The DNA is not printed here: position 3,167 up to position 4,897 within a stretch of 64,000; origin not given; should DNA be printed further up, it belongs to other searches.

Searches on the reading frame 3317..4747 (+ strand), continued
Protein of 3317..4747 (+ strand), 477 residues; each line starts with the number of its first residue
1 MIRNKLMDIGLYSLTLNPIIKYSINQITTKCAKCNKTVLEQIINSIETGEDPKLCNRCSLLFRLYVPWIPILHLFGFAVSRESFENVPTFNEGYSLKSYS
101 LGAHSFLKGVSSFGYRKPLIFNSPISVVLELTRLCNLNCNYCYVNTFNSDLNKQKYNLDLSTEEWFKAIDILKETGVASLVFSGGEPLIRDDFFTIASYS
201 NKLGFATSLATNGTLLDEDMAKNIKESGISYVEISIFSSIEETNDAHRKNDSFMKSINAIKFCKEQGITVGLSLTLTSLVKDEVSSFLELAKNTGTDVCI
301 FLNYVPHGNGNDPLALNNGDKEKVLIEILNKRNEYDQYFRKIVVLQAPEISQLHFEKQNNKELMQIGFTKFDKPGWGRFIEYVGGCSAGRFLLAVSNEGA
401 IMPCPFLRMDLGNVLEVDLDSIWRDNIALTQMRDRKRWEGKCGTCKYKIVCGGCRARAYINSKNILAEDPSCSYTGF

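Call 37: find_homologous_proteins(query=P0046, max_evalue=1e-20)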
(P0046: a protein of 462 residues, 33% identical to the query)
Query P0046 (462 aa): 6337 proteins with E <= 1e-20 among 8000 candidates; the best 120 are listed.
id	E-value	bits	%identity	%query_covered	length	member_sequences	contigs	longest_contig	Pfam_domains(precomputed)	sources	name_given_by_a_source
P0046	0.0e+0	1075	100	100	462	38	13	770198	PF13186.12,PF04055.28,PF13353.12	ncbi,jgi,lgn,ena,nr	ncbi:MAG: radical SAM protein [Archaeoglobus sp.]|jgi:radical SAM protein with 4Fe4S-binding SPASM d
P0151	1.8e-281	952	85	100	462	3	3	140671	PF13186.12,PF04055.28,PF13353.12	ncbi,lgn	ncbi:MAG: radical SAM protein [Archaeoglobaceae archaeon]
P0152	7.6e-279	943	84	100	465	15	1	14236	PF13186.12,PF04055.28,PF13353.12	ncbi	ncbi:MAG: radical SAM protein [Archaeoglobaceae archaeon]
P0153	2.4e-276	935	84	100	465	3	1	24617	PF13186.12,PF04055.28,PF13353.12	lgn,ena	-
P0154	1.6e-271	919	82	100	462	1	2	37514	PF13186.12,PF04055.28,PF13353.12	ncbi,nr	ncbi:MAG: radical SAM protein [Archaeoglobaceae archaeon]|nr:radical SAM protein [Archaeoglobaceae a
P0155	8.5e-269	910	80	100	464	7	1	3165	PF13186.12,PF04055.28,PF13353.12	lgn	-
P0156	7.6e-266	900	80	99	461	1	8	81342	PF13186.12,PF04055.28,PF13353.12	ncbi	ncbi:MAG: radical SAM protein [Archaeoglobaceae archaeon]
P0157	1.8e-264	896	78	100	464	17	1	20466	PF13186.12,PF04055.28,PF13353.12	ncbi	ncbi:MAG: radical SAM protein [Archaeoglobaceae archaeon]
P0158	1.1e-263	893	79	100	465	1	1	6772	PF13186.12,PF04055.28,PF13353.12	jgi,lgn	-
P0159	5.1e-261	885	79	100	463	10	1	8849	PF13186.12,PF04055.28,PF13353.12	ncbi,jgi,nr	ncbi:MAG: radical SAM protein [Archaeoglobales archaeon]|nr:radical SAM protein [Archaeoglobales arc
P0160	2.2e-259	879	78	100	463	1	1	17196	PF13186.12,PF04055.28,PF13353.12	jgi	jgi:radical SAM protein with 4Fe4S-binding SPASM domain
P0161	1.3e-258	877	78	100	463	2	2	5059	PF13186.12,PF04055.28,PF13353.12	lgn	-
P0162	5.4e-258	875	79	100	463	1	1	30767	PF13186.12,PF04055.28,PF13353.12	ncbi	-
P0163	1.6e-257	873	79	100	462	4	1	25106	PF13186.12,PF04055.28,PF13353.12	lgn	-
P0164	1.6e-256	870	86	91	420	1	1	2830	PF13186.12,PF04055.28,PF13353.12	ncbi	ncbi:MAG: radical SAM protein [Archaeoglobaceae archaeon]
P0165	4.4e-251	852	77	99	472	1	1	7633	PF13186.12,PF04055.28,PF13353.12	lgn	-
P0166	7.8e-250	848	75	100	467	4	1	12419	PF13186.12,PF04055.28,PF13353.12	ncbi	-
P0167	2.0e-249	846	77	99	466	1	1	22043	PF13186.12,PF04055.28,PF13353.12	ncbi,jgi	-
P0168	2.7e-249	846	76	100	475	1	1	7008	PF13186.12,PF04055.28,PF13353.12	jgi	-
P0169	1.8e-248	843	76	100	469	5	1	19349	PF13186.12,PF04055.28,PF13353.12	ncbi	-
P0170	3.5e-248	842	76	100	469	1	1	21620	PF13186.12,PF04055.28,PF13353.12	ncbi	-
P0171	3.0e-247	839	77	99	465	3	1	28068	PF13186.12,PF04055.28,PF13353.12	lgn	-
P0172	3.2e-247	839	87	87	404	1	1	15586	PF13186.12,PF04055.28,PF13353.12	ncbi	ncbi:MAG: radical SAM protein [Archaeoglobaceae archaeon]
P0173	9.1e-247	838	75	100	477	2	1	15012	PF13186.12,PF04055.28,PF13353.12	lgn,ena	-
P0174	1.7e-246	837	74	100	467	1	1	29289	PF13186.12,PF04055.28,PF13353.12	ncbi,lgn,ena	-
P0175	2.4e-246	836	76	98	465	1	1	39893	PF13186.12,PF04055.28,PF13353.12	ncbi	-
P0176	2.5e-246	836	75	100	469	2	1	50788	PF13186.12,PF04055.28,PF13353.12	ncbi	-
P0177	3.9e-246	836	75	100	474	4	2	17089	PF13186.12,PF04055.28,PF13353.12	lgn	-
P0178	8.6e-246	834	75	99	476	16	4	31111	PF13186.12,PF04055.28,PF13353.12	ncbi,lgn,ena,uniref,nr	ncbi:MAG: radical SAM protein [Archaeoglobus sp.]|uniref:radical SAM/SPASM domain-containing protein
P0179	3.2e-245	832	74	99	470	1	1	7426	PF13186.12,PF04055.28,PF13353.12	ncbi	-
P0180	6.2e-245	832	75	100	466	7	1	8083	PF13186.12,PF04055.28,PF13353.12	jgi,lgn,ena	-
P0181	4.8e-244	829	75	100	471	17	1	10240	PF13186.12,PF04055.28,PF13353.12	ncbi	-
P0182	9.7e-244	828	75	99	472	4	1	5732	PF13186.12,PF04055.28,PF13353.12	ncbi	-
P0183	1.3e-241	821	74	100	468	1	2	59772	PF13186.12,PF04055.28,PF13353.12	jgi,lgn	jgi:radical SAM protein with 4Fe4S-binding SPASM domain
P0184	5.1e-241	819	75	98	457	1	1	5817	PF13186.12,PF04055.28,PF13353.12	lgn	-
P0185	5.6e-241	818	74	99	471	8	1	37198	PF13186.12,PF04055.28,PF13353.12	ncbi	-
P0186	1.0e-240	818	74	100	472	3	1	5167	PF13186.12,PF04055.28,PF13353.12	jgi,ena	-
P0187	1.3e-240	817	74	99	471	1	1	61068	PF13186.12,PF04055.28,PF13353.12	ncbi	-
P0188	2.0e-240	817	73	100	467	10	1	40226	PF13186.12,PF04055.28,PF13353.12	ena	-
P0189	2.6e-240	816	75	98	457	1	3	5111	PF13186.12,PF04055.28,PF13353.12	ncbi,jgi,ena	-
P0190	2.8e-240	816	75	99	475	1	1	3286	PF13186.12,PF04055.28,PF13353.12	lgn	-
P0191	7.7e-240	815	74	97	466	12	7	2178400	PF13186.12,PF04055.28,PF13353.12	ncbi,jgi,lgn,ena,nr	ncbi:radical SAM/SPASM domain-containing protein [Archaeoglobus fulgidus]|nr:radical SAM protein [Ar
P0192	4.4e-239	812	72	99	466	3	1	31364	PF13186.12,PF04055.28,PF13353.12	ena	-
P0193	7.8e-239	811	73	100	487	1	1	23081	PF13186.12,PF04055.28,PF13353.12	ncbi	ncbi:radical SAM protein [Archaeoglobus sp.]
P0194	9.8e-239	811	73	100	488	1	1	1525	PF13186.12,PF04055.28,PF13353.12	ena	-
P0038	9.8e-239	811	73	100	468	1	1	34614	PF13186.12,PF04055.28,PF13353.12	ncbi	ncbi:MAG: radical SAM protein [Archaeoglobaceae archaeon]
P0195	2.1e-238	810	72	100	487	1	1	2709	PF13186.12,PF04055.28,PF13353.12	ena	-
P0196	2.4e-238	810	73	100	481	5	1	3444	PF13186.12,PF04055.28,PF13353.12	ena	-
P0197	1.3e-237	807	72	100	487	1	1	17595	PF13186.12,PF04055.28,PF13353.12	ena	-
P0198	1.4e-237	807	72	100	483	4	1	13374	PF13186.12,PF04055.28,PF13353.12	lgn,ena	-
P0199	1.6e-237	807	72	100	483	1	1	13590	PF13186.12,PF04055.28,PF13353.12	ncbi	-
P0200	1.8e-237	807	72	100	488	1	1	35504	PF13186.12,PF04055.28,PF13353.12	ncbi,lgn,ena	-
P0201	5.2e-237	805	72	100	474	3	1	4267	PF13186.12,PF04055.28,PF13353.12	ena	-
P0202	1.0e-236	804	73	99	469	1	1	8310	PF13186.12,PF04055.28,PF13353.12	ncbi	-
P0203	1.8e-236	804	72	100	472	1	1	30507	PF13186.12,PF04055.28,PF13353.12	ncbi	-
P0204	2.9e-236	803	71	100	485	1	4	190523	PF13186.12,PF04055.28,PF13353.12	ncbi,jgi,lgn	jgi:radical SAM protein with 4Fe4S-binding SPASM domain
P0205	6.3e-236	802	72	100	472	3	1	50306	PF13186.12,PF04055.28,PF13353.12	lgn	-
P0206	9.3e-235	798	72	100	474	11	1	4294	PF13186.12,PF04055.28,PF13353.12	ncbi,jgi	-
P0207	1.2e-234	798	68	100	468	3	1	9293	PF13186.12,PF04055.28,PF13353.12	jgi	jgi:radical SAM protein with 4Fe4S-binding SPASM domain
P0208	3.9e-233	793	71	99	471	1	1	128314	PF13186.12,PF04055.28,PF13353.12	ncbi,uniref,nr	ncbi:radical SAM/SPASM domain-containing protein [Archaeoglobus neptunius]|uniref:radical SAM/SPASM 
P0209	3.5e-232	790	72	100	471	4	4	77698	PF13186.12,PF04055.28,PF13353.12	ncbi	-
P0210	3.0e-230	783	70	100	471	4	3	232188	PF13186.12,PF04055.28,PF13353.12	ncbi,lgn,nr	ncbi:MAG: radical SAM protein [Archaeoglobales archaeon]|nr:radical SAM protein [Archaeoglobales arc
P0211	4.5e-230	783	71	97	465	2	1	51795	PF13186.12,PF04055.28,PF13353.12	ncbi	-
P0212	6.8e-230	782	71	100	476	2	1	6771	PF13186.12,PF04055.28,PF13353.12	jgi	-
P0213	1.7e-229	781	71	99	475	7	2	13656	PF13186.12,PF04055.28,PF13353.12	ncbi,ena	-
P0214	3.1e-229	780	71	100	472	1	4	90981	PF13186.12,PF04055.28,PF13353.12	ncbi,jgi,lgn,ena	-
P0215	3.6e-229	780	70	99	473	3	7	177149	PF13186.12,PF04055.28,PF13353.12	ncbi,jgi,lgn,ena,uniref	uniref:Radical SAM protein n=1 Tax=Geoglobus ahangari TaxID=113653 RepID=A0A7C4WKG6_9EURY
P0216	4.2e-228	776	68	100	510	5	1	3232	PF13186.12,PF04055.28,PF13353.12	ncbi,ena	-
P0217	1.9e-227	774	69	100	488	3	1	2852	PF13186.12,PF04055.28,PF13353.12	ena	-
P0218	2.8e-227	773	70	98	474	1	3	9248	PF13186.12,PF04055.28,PF13353.12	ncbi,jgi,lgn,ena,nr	ncbi:MAG TPA: radical SAM protein [Archaeoglobaceae archaeon]|nr:radical SAM protein [Archaeoglobace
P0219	2.3e-225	767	70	100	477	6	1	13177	PF13186.12,PF04055.28,PF13353.12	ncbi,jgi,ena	-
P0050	1.1e-220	752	71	98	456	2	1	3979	PF13186.12,PF04055.28,PF13353.12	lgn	-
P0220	1.2e-220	751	76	90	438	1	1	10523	PF13186.12,PF04055.28,PF13353.12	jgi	-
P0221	1.7e-220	751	67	98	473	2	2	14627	PF13186.12,PF04055.28,PF13353.12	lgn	-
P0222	2.1e-220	751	70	98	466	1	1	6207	PF13186.12,PF04055.28,PF13353.12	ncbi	-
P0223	6.6e-219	746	67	100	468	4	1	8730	PF13186.12,PF04055.28,PF13353.12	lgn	-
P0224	1.2e-218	745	67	100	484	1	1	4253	PF13186.12,PF04055.28,PF13353.12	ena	-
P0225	3.8e-218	743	70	98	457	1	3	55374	PF13186.12,PF04055.28,PF13353.12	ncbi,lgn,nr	ncbi:MAG: radical SAM protein [Archaeoglobaceae archaeon]|nr:radical SAM protein [Archaeoglobaceae a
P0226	4.5e-218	743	67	99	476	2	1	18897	PF13186.12,PF04055.28,PF13353.12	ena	-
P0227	2.8e-217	740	69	98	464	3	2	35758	PF13186.12,PF04055.28,PF13353.12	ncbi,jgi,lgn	-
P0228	1.0e-216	739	67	100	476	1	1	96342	PF13186.12,PF04055.28,PF13353.12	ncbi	-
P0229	2.7e-212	724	66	100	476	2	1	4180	PF13186.12,PF04055.28,PF13353.12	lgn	-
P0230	7.8e-202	689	65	97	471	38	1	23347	PF13186.12,PF04055.28,PF13353.12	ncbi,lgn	-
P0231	5.2e-200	683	63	97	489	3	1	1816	PF13186.12,PF04055.28,PF13353.12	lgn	-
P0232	1.1e-199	682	65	96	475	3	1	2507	PF13186.12,PF04055.28,PF13353.12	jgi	-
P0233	1.5e-199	682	64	96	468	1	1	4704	PF13186.12,PF04055.28,PF13353.12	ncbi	-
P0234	1.0e-198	679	62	97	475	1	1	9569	PF13186.12,PF04055.28,PF13353.12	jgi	jgi:radical SAM protein with 4Fe4S-binding SPASM domain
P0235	1.1e-198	679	64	97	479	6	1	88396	PF13186.12,PF04055.28,PF13353.12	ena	-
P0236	4.4e-198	677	63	97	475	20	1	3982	PF13186.12,PF04055.28,PF13353.12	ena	-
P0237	4.9e-198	677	62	97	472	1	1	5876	PF13186.12,PF04055.28,PF13353.12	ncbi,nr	ncbi:MAG: radical SAM protein [Candidatus Thermoplasmatota archaeon]|nr:radical SAM protein [Candida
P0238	7.4e-198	676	64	96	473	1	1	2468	PF13186.12,PF04055.28,PF13353.12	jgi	jgi:radical SAM protein with 4Fe4S-binding SPASM domain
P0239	9.6e-198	676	63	97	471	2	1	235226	PF13186.12,PF04055.28,PF13353.12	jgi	-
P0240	2.0e-197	675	64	99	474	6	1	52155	PF13186.12,PF04055.28,PF13353.12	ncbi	-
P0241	1.0e-196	673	63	100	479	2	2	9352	PF13186.12,PF04055.28,PF13353.12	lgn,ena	-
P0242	1.2e-196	672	64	97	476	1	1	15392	PF13186.12,PF04055.28,PF13353.12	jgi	-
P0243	1.2e-196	672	64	97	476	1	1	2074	PF13186.12,PF04055.28,PF13353.12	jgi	-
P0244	2.0e-196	672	64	97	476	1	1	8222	PF13186.12,PF04055.28,PF13353.12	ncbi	-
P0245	2.2e-196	671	63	97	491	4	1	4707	PF13186.12,PF04055.28,PF13353.12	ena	-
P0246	4.0e-196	671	64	96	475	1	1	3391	PF13186.12,PF04055.28,PF13353.12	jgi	-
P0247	6.1e-196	670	64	96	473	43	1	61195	PF13186.12,PF04055.28,PF13353.12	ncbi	-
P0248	1.3e-195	669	63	96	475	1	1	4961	PF13186.12,PF04055.28,PF13353.12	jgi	-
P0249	1.5e-195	669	63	96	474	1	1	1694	PF13186.12,PF04055.28,PF13353.12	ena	-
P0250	1.7e-195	669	62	97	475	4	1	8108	PF13186.12,PF04055.28,PF13353.12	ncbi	-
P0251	1.9e-195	668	63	96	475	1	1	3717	PF13186.12,PF04055.28,PF13353.12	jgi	-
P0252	2.7e-195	668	63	96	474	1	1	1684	PF13186.12,PF04055.28,PF13353.12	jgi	-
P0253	3.5e-195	668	64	97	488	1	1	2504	PF13186.12,PF04055.28,PF13353.12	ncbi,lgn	-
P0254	3.7e-195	667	63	97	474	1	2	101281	PF13186.12,PF04055.28,PF13353.12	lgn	-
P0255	5.7e-195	667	63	97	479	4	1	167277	PF13186.12,PF04055.28,PF13353.12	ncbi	ncbi:MAG: radical SAM protein [Methanomassiliicoccales archaeon]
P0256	2.0e-194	665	63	100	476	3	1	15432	PF13186.12,PF04055.28,PF13353.12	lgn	-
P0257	3.4e-194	664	63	97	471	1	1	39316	PF13186.12,PF04055.28,PF13353.12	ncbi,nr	ncbi:MAG: radical SAM protein [Euryarchaeota archaeon]|nr:radical SAM protein [Euryarchaeota archaeo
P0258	8.7e-194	663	76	79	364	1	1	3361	PF04055.28,PF13353.12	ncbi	ncbi:MAG: radical SAM protein, partial [Archaeoglobaceae archaeon]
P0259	9.3e-194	663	62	96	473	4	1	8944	PF13186.12,PF04055.28,PF13353.12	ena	-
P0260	1.0e-193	663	63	97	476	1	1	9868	PF13186.12,PF04055.28,PF13353.12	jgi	-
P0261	1.2e-193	662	63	97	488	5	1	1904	PF13186.12,PF04055.28,PF13353.12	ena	-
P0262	1.3e-193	662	61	97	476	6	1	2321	PF13186.12,PF04055.28,PF13353.12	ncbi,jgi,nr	ncbi:MAG TPA: radical SAM protein [Thermoplasmatales archaeon]|nr:radical SAM protein [Thermoplasmat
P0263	1.4e-193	662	63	96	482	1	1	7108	PF13186.12,PF04055.28,PF13353.12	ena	-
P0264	1.7e-193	662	63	96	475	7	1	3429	PF13186.12,PF04055.28,PF13353.12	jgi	-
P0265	2.4e-193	661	63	97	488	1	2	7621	PF13186.12,PF04055.28,PF13353.12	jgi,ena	-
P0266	2.7e-193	661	61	99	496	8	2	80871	PF13186.12,PF04055.28,PF13353.12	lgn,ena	-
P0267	3.0e-193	661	61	97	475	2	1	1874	PF13186.12,PF04055.28,PF13353.12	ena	-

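Call 39: find_related_loci(query=A1, collection=genome_contigs, flank=6000)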
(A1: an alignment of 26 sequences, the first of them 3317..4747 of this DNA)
Query A1 (477 aa) in genome_contigs; peptide patterns used: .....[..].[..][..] (x = any residue, [..] = any of these).
600 stretches matched a pattern (row limit reached: there are more); 587 encode a relative of the query (tblastn E <= 1e-3); the best 80 are kept; 80 distinct loci.
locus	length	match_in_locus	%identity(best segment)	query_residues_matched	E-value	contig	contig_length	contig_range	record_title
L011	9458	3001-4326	34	13-472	4e-80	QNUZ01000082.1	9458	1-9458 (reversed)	MAG: Archaeoglobi archaeon isolate WYZ-LMO2 Archaeoglobi_archaeon_WYZ-LMO2_contig-82, whole genome shotgun sequence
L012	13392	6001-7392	33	1-472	1e-79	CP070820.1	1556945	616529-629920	MAG: Candidatus Bathyarchaeum sp. isolate bin115 chromosome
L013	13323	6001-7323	32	24-472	9e-74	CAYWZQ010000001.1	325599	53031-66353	MAG TPA_asm: uncultured Nitrososphaerota archaeon isolate SRP141552_co1_135 genome assembly, contig: NODE_2_length_32559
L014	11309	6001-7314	33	17-472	3e-73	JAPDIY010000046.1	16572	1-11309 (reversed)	MAG: Archaeoglobi archaeon isolate S5B9_HD70 c_000000000913, whole genome shotgun sequence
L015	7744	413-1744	31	17-472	5e-73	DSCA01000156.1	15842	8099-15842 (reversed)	MAG TPA_asm: Thermoplasmatales archaeon isolate SpSt-1185 Ga0129302_1001783, whole genome shotgun sequence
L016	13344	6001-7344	34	20-472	9e-73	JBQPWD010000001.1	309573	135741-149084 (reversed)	MAG: Candidatus Bathyarchaeota archaeon isolate SZTDM_202302_bins_159 SZTDM_202302_bins_159_scaffold_1, whole genome sho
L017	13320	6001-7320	32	20-472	2e-71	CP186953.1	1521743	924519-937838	MAG: Candidatus Methanosuratincola verstraetei isolate LCB70 chromosome, complete genome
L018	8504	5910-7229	32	20-472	2e-71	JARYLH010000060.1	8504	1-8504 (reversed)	MAG: Candidatus Methanosuratincola sp. isolate A05DMB-I-01 NODE_60_length_8504_cov_3.991100, whole genome shotgun sequen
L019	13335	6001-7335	33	17-472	3e-71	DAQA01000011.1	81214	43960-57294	MAG TPA_asm: Euryarchaeota archaeon UBA202 UBA202_contig_1214, whole genome shotgun sequence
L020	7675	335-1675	32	18-472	7e-71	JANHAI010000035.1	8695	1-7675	MAG: Candidatus Methanomethylicia archaeon isolate LCB019-004 scaffold_11764_c1, whole genome shotgun sequence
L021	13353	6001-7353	35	13-472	4e-84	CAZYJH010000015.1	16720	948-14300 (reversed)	MAG TPA_asm: uncultured Candidatus Bathyarchaeia archaeon isolate binchicken_co81_63 genome assembly, contig: NODE_4971_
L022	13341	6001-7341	31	13-472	2e-70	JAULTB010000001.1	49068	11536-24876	MAG: Candidatus Methanosuratincola sp. XY_C20_T55_P1_bin.49 NODE_476_length_49068_cov_8.692515, whole genome shotgun seq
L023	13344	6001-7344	32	17-473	1e-69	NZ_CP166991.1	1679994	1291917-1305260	Methanobrevibacter acididurans strain DSM 15163 chromosome, complete genome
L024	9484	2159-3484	31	21-472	2e-69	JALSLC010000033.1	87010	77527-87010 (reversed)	MAG: Archaeoglobaceae archaeon isolate 355-202_metabat1_scaf2bin.040 355-202_scaffold_70_c1, whole genome shotgun sequen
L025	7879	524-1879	31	11-472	9e-69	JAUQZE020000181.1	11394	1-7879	MAG: Candidatus Freyarchaeota archaeon isolate SQRJ_82 k255_1474531, whole genome shotgun sequence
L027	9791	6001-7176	34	77-472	1e-67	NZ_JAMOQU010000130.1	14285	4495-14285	MAG: Thermococcus sp. isolate 4561-380_maxbin2_scaf2bin.010 4561-380_scaffold_946_c1, whole genome shotgun sequence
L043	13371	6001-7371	32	7-475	6e-64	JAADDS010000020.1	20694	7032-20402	MAG: Methanococci archaeon isolate L_MetaBat.10 contig-127_2284, whole genome shotgun sequence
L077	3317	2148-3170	32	124-474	1e-54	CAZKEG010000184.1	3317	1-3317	MAG TPA_asm: uncultured Thermodesulfobacteriota bacterium isolate SRP338002_co1_218 genome assembly, contig: NODE_26636_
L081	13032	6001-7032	34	119-474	7e-54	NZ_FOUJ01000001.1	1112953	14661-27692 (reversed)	Methanolobus profundi strain Mob M, whole genome shotgun sequence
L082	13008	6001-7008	32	127-474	8e-54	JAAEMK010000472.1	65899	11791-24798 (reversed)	MAG: Desulfobacteraceae bacterium isolate Bse_4 BseG_CONTIG1128682, whole genome shotgun sequence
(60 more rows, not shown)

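Call 47: predict_structure(alignment_id=A1)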
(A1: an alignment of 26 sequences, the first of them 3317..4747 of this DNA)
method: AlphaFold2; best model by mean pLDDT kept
length: 477 residues; sequences in the alignment: 26
mean_pLDDT: 83.0   pTM: 0.87
mean pLDDT of the five models: 83.0, 82.4, 81.2, 81.1, 80.9
residues with pLDDT >= 90: 217; 70-90: 159; 50-70: 86; < 50: 15
segments of 3 or more residues with pLDDT < 50: 1-3, 147-155, 475-477
pLDDT, mean of each block of 10 residues (from residue 1): 56 72 90 92 89 93 87 66 69 82 89 80 92 83 56 56 98 94 90 97 94 96 96 96 92 97 96 93 96 96 73 82 88 89 79 63 61 57 65 92 88 96 93 85 69 75 84 54
secondary structure, 60 per line:
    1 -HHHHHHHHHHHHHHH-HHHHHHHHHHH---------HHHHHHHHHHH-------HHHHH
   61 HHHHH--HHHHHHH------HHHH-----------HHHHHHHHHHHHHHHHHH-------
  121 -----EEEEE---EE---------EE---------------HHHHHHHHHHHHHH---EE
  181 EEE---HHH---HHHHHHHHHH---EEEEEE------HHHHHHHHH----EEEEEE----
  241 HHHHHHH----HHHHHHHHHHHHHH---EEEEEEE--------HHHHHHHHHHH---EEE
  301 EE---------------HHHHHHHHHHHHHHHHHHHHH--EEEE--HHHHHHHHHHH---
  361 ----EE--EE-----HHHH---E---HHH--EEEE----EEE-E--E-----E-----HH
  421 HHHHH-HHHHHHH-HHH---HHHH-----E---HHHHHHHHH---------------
elements in order: H2-16 H18-28 H38-48 H56-65 H68-74 H81-84 H96-113 E126-130 H162-175 E179-183 H193-202 E206-211 H218-226 E231-236 H241-247 H252-265 E269-275 H284-294 E298-302 H318-338 E341-344 H347-357 H376-379 E392-395 E400-402 H419-425 H427-433 H441-444 H454-462
